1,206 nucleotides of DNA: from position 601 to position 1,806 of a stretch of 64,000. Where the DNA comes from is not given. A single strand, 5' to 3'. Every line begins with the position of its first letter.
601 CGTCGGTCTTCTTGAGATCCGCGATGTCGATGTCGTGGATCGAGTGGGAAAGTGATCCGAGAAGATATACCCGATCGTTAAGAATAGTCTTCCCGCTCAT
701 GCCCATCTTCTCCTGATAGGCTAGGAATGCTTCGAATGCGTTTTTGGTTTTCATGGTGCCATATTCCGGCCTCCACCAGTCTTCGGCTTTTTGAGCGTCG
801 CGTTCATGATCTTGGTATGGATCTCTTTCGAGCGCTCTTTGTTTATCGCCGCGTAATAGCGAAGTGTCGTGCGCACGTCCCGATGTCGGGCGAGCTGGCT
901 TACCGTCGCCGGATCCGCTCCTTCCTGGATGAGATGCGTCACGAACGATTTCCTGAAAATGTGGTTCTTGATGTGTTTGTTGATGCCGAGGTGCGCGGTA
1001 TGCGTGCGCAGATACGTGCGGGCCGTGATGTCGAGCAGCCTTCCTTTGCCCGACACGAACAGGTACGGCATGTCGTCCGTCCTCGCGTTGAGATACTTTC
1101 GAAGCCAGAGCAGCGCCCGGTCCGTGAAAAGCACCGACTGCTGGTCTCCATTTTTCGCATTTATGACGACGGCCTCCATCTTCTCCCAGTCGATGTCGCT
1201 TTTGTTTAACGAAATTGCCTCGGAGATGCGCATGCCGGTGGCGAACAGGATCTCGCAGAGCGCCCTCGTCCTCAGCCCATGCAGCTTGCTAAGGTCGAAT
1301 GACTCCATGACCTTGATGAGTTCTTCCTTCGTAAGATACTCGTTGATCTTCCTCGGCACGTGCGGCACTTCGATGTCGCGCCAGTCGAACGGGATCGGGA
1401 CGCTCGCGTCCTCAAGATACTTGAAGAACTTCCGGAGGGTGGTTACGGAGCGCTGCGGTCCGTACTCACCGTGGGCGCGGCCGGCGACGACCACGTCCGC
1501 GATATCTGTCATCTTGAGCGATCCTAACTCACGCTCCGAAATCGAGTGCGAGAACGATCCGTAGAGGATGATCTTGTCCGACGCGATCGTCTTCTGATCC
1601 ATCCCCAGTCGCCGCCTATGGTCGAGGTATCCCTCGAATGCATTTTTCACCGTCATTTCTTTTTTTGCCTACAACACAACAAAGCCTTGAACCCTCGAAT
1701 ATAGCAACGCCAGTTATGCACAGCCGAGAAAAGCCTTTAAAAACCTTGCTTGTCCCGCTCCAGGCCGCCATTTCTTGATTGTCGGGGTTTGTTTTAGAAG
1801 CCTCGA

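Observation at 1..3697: Tandem, ATGA-overlapping tyrosine recombinase paralogs (RIT-like) forming an operon with a winged-helix replication-type gene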

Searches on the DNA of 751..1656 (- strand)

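Call 83: search_rna_families(sources=[L248, L004, L011, L211, L002, L249, L247], threshold=gathering)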
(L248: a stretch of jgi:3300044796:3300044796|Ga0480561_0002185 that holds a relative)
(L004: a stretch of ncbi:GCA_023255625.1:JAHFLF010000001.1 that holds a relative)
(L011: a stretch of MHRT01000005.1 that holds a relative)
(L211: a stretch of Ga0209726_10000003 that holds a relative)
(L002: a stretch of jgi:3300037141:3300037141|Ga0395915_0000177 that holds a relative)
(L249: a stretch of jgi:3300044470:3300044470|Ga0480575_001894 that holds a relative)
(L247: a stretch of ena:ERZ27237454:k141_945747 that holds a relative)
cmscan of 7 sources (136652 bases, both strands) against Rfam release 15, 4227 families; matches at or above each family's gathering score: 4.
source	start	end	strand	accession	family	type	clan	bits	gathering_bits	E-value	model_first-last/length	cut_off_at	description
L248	7792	7907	-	RF03000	LOOT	Gene; sRNA;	-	80.9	46.4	2.5e-13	1-121/121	no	LOOT RNA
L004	6821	6938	-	RF03000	LOOT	Gene; sRNA;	-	79.4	46.4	5.6e-13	1-121/121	no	LOOT RNA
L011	8479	8593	-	RF03000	LOOT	Gene; sRNA;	-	76.5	46.4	2.6e-12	1-121/121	no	LOOT RNA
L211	4343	4413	-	RF00005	tRNA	Gene; tRNA;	CL00001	57.5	29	1.9e-09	1-71/71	no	tRNA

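Call 84: search_rna_families(sources=[L006, L007, L167, L251, L253, L254, L255, L250, L031, L008, L009], threshold=gathering)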
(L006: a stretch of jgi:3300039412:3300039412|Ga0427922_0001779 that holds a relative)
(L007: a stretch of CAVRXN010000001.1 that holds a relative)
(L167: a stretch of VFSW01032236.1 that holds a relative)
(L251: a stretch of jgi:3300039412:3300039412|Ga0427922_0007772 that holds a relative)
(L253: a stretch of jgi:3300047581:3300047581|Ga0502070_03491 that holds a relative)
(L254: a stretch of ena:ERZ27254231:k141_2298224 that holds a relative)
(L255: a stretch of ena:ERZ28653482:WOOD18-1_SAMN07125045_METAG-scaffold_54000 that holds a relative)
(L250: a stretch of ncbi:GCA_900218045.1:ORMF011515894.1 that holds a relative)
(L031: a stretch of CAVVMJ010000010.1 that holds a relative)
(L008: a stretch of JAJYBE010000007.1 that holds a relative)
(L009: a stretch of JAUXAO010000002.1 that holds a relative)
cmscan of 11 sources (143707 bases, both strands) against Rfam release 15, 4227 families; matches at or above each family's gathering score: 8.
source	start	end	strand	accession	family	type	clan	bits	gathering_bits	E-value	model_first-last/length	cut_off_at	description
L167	3920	4039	-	RF03000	LOOT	Gene; sRNA;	-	75.9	46.4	3.9e-12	1-121/121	no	LOOT RNA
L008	10073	10144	+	RF00005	tRNA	Gene; tRNA;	CL00001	73.7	29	6.6e-14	1-71/71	no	tRNA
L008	10276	10348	+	RF00005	tRNA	Gene; tRNA;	CL00001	69.1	29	1.3e-12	1-71/71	no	tRNA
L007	7666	7780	+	RF03000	LOOT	Gene; sRNA;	-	62.3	46.4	6e-09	1-121/121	no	LOOT RNA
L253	11173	11291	+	RF03000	LOOT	Gene; sRNA;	-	60.1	46.4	1.9e-08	1-121/121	no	LOOT RNA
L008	10646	10716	+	RF00005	tRNA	Gene; tRNA;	CL00001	59.6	29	5.2e-10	1-71/71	no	tRNA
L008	10171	10253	+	RF00005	tRNA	Gene; tRNA;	CL00001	58.7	29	9e-10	1-71/71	no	tRNA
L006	4737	4864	+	RF03000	LOOT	Gene; sRNA;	-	56.4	46.4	1.4e-07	1-121/121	no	LOOT RNA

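Call 87: search_rna_families(sources=[L010, L012, L087, L088, L090, L091, L092, L093, L094, L095], threshold=gathering)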
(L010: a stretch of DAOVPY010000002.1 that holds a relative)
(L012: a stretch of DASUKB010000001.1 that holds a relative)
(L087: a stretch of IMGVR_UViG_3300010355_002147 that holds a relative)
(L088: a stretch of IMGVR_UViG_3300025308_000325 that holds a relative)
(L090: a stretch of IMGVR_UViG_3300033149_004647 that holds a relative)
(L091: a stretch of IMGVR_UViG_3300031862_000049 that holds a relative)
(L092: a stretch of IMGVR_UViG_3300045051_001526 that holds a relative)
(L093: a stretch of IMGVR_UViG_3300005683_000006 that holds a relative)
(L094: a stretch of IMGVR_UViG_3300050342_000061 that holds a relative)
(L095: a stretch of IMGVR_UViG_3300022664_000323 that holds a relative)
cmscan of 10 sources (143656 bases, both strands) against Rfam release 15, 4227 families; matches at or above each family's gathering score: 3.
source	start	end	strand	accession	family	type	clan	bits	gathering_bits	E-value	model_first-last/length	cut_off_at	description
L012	15865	16285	-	RF00010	RNaseP_bact_a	Gene; ribozyme;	CL00002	122.1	100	1.7e-36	1-367/367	no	Bacterial RNase P class A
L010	15769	15842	+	RF00005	tRNA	Gene; tRNA;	CL00001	78.5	29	3.1e-15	1-71/71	no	tRNA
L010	15855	15925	+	RF00005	tRNA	Gene; tRNA;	CL00001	68.4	29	1.9e-12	1-71/71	no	tRNA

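Call 90: search_rna_families(sources=[L001, L248, L004], threshold=evalue, max_evalue=1, show_alignments=2)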
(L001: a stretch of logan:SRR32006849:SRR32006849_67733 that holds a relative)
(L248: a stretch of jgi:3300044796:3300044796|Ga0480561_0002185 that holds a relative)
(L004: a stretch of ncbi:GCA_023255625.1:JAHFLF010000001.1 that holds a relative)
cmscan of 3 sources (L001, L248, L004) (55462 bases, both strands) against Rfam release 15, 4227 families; matches with E-value up to 1: 7.
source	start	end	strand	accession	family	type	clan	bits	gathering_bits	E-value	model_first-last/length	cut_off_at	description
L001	7743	7864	-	RF03000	LOOT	Gene; sRNA;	-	93.7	46.4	1e-16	1-121/121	no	LOOT RNA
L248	7792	7907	-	RF03000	LOOT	Gene; sRNA;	-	80.9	46.4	1e-13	1-121/121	no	LOOT RNA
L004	6821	6938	-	RF03000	LOOT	Gene; sRNA;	-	79.4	46.4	2.3e-13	1-121/121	no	LOOT RNA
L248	13225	13295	+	RF04240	mir-4716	Gene; miRNA;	-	29.8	76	0.035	1-84/84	no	mir-4716 microRNA precursor family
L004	12646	12722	-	RF01416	NrrF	Gene; antisense;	-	27.6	60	0.19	1-160/160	no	NrrF RNA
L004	19147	19214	+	RF00372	sroH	Gene; sRNA;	-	23.4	80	0.14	90-161/161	no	sroH RNA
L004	14855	14919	-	RF00223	IRES_Bip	Cis-reg; IRES;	-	18.7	40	0.16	1-263/263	no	bip internal ribosome entry site (IRES)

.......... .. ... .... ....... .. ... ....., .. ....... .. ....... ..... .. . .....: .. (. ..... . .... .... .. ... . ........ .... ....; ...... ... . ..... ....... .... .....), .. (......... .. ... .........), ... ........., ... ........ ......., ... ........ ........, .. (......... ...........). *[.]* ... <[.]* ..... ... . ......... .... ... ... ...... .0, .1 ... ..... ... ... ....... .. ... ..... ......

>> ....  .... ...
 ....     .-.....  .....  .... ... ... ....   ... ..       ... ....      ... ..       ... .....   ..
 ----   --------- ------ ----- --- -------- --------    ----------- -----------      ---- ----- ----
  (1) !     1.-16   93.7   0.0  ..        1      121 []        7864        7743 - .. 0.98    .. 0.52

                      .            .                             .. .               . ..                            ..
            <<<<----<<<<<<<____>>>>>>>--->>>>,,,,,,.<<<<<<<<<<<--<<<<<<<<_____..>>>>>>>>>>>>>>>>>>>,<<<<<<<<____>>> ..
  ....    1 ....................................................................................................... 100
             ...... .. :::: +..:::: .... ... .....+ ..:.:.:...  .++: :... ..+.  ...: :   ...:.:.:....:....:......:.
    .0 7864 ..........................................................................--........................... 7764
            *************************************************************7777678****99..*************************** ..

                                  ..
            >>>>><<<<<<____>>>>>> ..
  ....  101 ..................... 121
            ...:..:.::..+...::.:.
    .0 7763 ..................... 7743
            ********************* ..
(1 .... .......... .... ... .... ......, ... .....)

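Call 94: build_rna_model(alignment_id=A6)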
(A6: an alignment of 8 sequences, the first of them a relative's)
Model R1 built from alignment A6 (8 sequences, 132 columns); structure: RNAalifold consensus.
model positions 120; base pairs 22; branch points 2; effective number of sequences 4.01; information 0.59 bits per position. Calibrated on 0.2 Mb of random sequence (short: E-values are rough).
structure used (alignment columns):
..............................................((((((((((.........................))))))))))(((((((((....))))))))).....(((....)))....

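Call 96: search_with_rna_model(model_id=R1, sources=[window, L002, L003, L004, L005, L006, L007, L008, L009, L010, L011, L012, L013, L014, L015, L016, L017, L018, L019, L020, L021, L022, L023, L024, L025, L026, L027, L028, L029, L030, L031, L032, L033, L034, L035, L036, L037, L038, L039, L040, L041, L042, L043, L044, L045, L046, L047, L048, L049, L050, L051, L052, L053, L054, L055, L056, L057, L058, L059, L060, L061, L062, L063, L064, L065, L066, L067, L068, L069, L070, L071, L072, L073, L074, L075, L076, L077, L078, L079, L080, L081, L082, L083, L084, L085, L086], max_evalue=0.01)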
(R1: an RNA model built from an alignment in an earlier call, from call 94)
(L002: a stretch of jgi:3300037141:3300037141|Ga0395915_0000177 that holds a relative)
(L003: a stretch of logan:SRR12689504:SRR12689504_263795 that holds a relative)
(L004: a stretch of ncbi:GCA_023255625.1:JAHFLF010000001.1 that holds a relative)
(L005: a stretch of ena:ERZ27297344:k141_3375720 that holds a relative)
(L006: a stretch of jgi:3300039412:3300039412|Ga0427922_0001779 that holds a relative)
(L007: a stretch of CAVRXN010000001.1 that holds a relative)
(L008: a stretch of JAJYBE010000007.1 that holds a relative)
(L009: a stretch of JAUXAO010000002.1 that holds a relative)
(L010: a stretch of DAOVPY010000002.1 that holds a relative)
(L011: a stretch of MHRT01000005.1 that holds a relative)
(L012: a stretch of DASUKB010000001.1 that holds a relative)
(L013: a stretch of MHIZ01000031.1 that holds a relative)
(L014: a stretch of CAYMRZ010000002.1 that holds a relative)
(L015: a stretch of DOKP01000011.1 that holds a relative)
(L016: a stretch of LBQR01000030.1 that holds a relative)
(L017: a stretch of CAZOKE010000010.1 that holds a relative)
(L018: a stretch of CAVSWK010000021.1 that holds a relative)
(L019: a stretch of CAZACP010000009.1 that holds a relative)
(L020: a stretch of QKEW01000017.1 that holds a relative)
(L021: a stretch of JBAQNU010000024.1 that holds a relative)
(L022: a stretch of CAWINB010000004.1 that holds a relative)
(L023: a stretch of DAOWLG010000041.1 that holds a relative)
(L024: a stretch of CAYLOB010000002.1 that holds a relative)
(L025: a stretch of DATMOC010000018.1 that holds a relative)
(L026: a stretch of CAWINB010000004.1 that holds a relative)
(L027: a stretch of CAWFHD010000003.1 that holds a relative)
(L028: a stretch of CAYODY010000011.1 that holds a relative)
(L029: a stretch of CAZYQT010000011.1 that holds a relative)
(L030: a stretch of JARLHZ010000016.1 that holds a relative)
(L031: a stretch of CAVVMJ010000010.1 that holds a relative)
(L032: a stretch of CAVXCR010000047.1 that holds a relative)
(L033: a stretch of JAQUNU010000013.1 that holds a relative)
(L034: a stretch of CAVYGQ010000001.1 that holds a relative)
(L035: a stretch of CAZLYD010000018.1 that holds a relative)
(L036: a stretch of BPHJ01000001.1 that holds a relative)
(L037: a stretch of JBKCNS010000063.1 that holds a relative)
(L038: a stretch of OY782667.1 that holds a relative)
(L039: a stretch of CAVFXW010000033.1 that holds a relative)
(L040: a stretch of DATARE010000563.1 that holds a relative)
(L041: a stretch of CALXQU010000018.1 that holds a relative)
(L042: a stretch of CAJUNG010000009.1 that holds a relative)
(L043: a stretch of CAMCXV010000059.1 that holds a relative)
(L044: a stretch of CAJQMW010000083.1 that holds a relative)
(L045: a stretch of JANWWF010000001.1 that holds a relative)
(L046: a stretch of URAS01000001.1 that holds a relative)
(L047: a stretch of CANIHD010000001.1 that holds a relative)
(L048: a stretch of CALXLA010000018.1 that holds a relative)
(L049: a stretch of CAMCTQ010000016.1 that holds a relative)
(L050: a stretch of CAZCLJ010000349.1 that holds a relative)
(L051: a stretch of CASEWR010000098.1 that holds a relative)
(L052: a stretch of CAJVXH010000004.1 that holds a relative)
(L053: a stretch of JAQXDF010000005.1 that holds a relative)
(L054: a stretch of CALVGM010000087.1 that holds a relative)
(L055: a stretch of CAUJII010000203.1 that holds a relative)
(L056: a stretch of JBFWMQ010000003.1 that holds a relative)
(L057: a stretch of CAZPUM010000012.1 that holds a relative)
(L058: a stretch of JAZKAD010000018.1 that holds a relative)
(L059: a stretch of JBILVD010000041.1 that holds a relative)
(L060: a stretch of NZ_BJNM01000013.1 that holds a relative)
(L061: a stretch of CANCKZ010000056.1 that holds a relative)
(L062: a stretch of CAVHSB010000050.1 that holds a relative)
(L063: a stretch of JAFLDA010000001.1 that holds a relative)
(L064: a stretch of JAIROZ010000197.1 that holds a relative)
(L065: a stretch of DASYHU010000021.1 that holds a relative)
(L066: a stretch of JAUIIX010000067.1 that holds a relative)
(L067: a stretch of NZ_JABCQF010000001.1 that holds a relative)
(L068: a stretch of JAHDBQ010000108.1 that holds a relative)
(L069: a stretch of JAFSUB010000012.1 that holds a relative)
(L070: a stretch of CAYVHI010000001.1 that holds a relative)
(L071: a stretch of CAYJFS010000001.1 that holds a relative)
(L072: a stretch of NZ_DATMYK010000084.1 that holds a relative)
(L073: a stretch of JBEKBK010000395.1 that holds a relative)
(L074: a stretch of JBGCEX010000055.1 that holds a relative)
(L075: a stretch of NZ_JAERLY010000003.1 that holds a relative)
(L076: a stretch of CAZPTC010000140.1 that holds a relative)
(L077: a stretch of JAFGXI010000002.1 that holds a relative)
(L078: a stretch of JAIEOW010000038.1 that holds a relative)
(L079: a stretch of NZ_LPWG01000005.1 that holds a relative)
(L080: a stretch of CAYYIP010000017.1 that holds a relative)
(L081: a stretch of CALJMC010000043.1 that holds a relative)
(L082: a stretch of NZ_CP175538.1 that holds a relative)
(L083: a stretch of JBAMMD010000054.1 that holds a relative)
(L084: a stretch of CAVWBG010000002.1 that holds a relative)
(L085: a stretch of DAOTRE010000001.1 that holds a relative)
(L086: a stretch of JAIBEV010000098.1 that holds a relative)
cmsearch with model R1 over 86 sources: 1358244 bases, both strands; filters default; matches with E-value up to 0.01: 8.
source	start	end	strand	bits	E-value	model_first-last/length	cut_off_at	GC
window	3793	3914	+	112.9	3.8e-27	1-120/120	no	0.52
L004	6821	6938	-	98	3.3e-23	1-120/120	no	0.54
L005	311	428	-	98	3.3e-23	1-120/120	no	0.54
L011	8479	8592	-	94.9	2.2e-22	1-120/120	no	0.55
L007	7666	7779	+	90.4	3.6e-21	1-120/120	no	0.54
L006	4737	4863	+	88.5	1.1e-20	1-120/120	no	0.65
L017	4400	4513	+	59.7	4.7e-13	1-120/120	no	0.52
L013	2970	3091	+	45.1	3.6e-09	1-120/120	no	0.61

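Call 97: search_with_rna_model(model_id=R1, sources=[L167, L168, L169, L170, L171, L172, L173, L174, L175, L176, L177, L178, L179, L180, L181, L182, L183, L184, L185, L186, L187, L188, L189, L190, L191, L192, L193, L194, L195, L196, L197, L198, L199, L200, L201, L202, L203, L204, L205, L206, L207, L208, L209, L210, L211, L212, L213, L214, L215, L216, L217, L218, L219, L220, L221, L222, L223, L224, L225, L226, L227, L228, L229, L230, L231, L232, L233, L234, L235, L236, L237, L238, L239, L240, L241, L242, L243, L244, L245, L246, L247, L248, L249, L250, L251, L252, L253, L254, L255], max_evalue=0.01)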
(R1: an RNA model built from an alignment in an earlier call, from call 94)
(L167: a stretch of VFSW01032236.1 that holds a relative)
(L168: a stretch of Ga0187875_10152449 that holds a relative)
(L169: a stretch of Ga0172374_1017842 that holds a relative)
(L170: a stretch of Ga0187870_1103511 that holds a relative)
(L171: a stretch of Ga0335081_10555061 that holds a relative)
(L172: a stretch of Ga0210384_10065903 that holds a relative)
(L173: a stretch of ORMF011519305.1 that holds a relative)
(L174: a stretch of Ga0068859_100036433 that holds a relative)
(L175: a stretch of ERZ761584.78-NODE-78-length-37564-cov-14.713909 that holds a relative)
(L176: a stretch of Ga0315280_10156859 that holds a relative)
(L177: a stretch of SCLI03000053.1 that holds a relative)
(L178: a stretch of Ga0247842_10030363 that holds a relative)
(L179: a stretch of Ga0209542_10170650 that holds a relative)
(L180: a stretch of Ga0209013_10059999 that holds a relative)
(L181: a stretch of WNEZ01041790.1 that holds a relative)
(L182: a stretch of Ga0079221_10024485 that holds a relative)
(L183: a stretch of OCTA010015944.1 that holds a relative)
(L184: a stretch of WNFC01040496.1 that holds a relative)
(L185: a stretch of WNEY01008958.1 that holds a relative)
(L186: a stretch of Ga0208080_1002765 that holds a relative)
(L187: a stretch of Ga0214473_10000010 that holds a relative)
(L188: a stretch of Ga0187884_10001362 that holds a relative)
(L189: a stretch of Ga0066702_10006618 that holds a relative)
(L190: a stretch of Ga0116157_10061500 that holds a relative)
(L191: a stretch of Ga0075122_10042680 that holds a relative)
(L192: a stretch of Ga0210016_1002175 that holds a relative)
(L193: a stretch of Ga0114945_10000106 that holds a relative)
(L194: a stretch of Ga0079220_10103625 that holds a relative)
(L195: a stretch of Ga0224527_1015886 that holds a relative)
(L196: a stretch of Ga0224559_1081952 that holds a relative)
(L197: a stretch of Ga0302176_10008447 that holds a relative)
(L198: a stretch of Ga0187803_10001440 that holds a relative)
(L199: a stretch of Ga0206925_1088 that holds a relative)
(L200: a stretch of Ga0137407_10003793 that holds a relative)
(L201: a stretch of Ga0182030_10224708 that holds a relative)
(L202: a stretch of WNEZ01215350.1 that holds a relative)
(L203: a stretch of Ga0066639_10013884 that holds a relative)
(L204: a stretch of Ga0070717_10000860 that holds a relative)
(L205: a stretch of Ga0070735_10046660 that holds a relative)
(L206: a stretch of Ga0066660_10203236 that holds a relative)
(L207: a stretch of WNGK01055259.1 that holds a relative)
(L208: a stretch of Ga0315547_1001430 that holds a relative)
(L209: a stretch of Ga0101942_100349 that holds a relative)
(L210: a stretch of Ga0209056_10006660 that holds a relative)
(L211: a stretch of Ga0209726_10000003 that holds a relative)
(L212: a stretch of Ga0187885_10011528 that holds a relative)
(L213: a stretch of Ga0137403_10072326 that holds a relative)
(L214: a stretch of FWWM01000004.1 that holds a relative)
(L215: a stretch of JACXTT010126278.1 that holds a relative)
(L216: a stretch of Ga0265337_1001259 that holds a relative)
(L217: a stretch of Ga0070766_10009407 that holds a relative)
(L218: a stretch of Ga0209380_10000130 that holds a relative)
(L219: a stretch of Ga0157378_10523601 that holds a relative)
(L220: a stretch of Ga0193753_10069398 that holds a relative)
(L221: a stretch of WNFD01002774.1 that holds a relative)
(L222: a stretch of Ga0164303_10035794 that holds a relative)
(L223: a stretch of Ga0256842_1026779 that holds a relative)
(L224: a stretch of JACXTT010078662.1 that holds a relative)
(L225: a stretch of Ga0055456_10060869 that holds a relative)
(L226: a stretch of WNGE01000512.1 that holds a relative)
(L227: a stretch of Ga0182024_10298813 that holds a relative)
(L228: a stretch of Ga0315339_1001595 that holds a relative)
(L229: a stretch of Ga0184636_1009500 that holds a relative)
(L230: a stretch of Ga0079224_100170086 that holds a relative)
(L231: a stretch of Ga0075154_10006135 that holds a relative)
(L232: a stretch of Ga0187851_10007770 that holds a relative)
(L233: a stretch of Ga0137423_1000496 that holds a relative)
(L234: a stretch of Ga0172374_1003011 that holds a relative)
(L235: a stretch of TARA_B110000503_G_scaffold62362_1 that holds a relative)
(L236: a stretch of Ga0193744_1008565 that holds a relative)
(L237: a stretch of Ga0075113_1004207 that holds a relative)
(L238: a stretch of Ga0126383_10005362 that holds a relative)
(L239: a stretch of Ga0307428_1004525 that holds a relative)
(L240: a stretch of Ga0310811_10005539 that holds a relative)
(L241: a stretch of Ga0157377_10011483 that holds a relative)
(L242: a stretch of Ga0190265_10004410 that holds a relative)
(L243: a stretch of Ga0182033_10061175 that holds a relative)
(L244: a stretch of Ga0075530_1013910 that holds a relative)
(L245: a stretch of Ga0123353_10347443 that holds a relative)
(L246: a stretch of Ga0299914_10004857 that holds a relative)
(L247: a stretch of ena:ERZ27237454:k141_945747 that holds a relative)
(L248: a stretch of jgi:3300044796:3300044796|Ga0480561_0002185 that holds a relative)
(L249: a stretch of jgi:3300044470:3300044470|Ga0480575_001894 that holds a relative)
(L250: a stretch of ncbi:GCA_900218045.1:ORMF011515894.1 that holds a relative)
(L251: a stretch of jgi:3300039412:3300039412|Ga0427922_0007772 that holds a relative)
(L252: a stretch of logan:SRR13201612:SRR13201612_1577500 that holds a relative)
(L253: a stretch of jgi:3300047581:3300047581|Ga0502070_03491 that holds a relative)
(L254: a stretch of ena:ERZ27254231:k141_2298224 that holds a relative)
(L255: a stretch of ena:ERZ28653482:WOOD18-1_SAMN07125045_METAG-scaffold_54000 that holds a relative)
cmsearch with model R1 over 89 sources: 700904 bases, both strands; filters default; matches with E-value up to 0.01: 3.
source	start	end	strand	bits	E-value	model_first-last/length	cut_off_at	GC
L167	3921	4038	-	99.6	6.4e-24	1-120/120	no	0.58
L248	7790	7906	-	92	6.8e-22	1-120/120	no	0.56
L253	11173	11291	+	81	5.5e-19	1-120/120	no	0.54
